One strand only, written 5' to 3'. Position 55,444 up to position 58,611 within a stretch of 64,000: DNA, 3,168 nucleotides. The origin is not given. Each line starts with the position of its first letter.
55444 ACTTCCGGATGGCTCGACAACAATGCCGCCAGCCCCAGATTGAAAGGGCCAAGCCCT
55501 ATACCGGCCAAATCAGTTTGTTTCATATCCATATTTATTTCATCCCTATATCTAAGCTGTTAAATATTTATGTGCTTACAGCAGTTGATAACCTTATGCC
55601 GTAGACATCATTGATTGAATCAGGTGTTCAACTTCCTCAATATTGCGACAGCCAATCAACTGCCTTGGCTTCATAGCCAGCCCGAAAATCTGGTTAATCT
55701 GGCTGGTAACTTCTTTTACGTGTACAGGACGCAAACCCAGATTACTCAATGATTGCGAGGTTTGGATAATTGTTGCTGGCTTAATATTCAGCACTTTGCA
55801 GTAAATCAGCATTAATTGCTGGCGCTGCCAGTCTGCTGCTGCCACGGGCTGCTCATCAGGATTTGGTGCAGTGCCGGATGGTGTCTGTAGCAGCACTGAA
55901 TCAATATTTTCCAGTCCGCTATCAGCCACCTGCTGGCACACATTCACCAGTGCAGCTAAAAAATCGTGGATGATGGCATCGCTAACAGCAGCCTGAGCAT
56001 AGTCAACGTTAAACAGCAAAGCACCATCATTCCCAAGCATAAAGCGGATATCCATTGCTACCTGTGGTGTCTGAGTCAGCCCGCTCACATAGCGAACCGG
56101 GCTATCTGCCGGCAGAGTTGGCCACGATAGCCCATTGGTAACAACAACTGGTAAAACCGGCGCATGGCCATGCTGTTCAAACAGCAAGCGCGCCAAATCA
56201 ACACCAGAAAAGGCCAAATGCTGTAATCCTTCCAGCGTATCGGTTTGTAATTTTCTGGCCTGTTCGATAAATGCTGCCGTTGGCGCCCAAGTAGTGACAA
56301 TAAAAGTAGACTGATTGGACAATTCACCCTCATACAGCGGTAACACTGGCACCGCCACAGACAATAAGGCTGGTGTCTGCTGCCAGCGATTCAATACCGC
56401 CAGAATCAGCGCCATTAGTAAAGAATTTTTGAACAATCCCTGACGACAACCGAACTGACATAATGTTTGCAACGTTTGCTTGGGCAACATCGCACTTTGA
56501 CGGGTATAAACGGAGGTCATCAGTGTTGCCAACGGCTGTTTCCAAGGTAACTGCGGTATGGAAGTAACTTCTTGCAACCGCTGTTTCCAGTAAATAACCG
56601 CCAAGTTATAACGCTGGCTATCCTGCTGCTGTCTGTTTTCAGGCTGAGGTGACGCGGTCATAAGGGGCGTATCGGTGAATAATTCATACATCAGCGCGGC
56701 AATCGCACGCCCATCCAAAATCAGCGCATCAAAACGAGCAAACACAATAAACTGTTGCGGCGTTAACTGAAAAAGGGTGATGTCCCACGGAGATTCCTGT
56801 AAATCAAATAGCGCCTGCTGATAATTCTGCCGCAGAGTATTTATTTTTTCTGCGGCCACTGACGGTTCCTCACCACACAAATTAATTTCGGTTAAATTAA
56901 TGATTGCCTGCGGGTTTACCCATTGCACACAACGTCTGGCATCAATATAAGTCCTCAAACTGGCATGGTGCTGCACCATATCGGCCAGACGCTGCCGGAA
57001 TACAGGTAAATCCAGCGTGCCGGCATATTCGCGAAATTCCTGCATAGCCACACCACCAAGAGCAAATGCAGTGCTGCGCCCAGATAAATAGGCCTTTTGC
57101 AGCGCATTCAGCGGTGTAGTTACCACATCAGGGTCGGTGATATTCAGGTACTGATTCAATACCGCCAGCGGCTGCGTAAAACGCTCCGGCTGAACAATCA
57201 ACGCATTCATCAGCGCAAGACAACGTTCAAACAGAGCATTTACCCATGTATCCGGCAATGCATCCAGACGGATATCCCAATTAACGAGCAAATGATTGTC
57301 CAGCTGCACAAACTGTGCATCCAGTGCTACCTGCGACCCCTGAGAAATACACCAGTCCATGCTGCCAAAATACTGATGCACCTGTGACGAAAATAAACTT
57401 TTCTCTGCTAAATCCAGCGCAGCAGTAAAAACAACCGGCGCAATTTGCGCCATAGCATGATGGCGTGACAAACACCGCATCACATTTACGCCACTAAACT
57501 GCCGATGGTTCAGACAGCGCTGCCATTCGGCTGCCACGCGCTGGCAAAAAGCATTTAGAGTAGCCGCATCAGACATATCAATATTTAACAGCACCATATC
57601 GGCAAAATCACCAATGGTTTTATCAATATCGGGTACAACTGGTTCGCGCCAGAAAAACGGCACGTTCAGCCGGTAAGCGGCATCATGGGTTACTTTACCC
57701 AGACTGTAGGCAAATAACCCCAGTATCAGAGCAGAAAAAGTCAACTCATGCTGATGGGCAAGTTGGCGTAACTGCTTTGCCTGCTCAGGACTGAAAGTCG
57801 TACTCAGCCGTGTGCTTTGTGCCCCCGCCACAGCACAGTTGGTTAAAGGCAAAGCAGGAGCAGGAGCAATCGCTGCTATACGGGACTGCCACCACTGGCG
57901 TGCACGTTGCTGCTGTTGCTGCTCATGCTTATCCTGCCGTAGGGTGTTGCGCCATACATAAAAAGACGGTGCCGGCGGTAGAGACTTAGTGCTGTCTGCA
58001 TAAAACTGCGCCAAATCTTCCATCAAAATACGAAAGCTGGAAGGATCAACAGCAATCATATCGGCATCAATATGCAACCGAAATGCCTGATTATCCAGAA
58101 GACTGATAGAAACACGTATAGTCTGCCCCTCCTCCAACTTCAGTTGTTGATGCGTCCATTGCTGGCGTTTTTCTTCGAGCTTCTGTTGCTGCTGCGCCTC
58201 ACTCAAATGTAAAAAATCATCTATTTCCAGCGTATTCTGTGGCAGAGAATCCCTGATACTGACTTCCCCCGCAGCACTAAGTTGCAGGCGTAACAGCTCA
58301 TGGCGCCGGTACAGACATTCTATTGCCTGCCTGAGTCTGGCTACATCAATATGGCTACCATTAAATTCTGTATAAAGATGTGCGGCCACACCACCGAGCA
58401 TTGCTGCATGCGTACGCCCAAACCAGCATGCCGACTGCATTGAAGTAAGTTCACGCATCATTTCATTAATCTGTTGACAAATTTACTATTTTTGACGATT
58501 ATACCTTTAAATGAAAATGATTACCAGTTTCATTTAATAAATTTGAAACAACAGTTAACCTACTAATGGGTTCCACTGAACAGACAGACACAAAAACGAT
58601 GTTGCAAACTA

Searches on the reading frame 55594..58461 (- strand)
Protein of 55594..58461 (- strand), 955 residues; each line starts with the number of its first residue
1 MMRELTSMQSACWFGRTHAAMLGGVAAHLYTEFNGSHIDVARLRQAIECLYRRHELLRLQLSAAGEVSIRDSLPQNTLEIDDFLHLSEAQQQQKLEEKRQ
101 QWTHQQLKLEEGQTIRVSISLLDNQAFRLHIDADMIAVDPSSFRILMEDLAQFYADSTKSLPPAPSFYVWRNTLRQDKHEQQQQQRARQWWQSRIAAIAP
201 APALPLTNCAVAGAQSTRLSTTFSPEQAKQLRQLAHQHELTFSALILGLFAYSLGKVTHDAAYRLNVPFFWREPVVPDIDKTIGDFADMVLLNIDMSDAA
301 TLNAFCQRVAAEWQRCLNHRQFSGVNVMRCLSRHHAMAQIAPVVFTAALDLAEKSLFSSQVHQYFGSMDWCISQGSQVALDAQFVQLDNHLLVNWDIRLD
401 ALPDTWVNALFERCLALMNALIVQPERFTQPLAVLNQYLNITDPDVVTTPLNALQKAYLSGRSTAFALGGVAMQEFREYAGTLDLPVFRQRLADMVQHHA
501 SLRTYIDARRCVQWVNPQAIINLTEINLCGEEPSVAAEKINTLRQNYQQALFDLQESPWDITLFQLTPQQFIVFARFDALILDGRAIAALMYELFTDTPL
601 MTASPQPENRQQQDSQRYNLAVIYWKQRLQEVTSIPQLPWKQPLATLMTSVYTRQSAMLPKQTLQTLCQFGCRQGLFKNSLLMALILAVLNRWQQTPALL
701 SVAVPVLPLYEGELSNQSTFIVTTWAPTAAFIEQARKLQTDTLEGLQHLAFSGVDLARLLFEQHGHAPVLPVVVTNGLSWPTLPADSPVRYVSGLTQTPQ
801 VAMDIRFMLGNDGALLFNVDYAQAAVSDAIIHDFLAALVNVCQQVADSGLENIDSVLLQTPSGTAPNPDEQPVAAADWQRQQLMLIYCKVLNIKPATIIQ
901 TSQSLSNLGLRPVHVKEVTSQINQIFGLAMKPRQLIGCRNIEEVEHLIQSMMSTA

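Call 9: search_protein_families(library=pfam, proteins=[window:55594-58461:-])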
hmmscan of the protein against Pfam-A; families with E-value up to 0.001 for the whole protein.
window:55594-58461:- (955 aa): 2 families
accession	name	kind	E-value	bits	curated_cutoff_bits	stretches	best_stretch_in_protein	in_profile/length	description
PF00668.25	Condensation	-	5.3e-52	177.5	30.6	2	5-430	7-442/456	Condensation domain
PF00550.31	PP-binding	-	3.6e-05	24.4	20.8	1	882-948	2-67/67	Phosphopantetheine attachment site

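Call 10: search_protein_families(library=ncbifam, proteins=[window:55594-58461:-])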
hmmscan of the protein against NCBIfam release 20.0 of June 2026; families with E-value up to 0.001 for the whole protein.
window:55594-58461:- (955 aa): 3 families
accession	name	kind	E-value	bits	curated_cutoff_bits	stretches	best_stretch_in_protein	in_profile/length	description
NF004282.0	PRK05691.1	subfamily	4.3e-24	82.7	4090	2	37-306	709-984/4334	non-ribosomal peptide synthase/polyketide synthase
NF038078.1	NRPS_MxcG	equivalog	5.1e-12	43.9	2300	2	5-321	7-320/1442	myxochelin non-ribosomal peptide synthetase MxcG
NF047350.1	aureusi_NRPS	equivalog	6.8e-10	36.5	2500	1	36-241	1027-1221/2373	aureusimine non-ribosomal peptide synthetase AusA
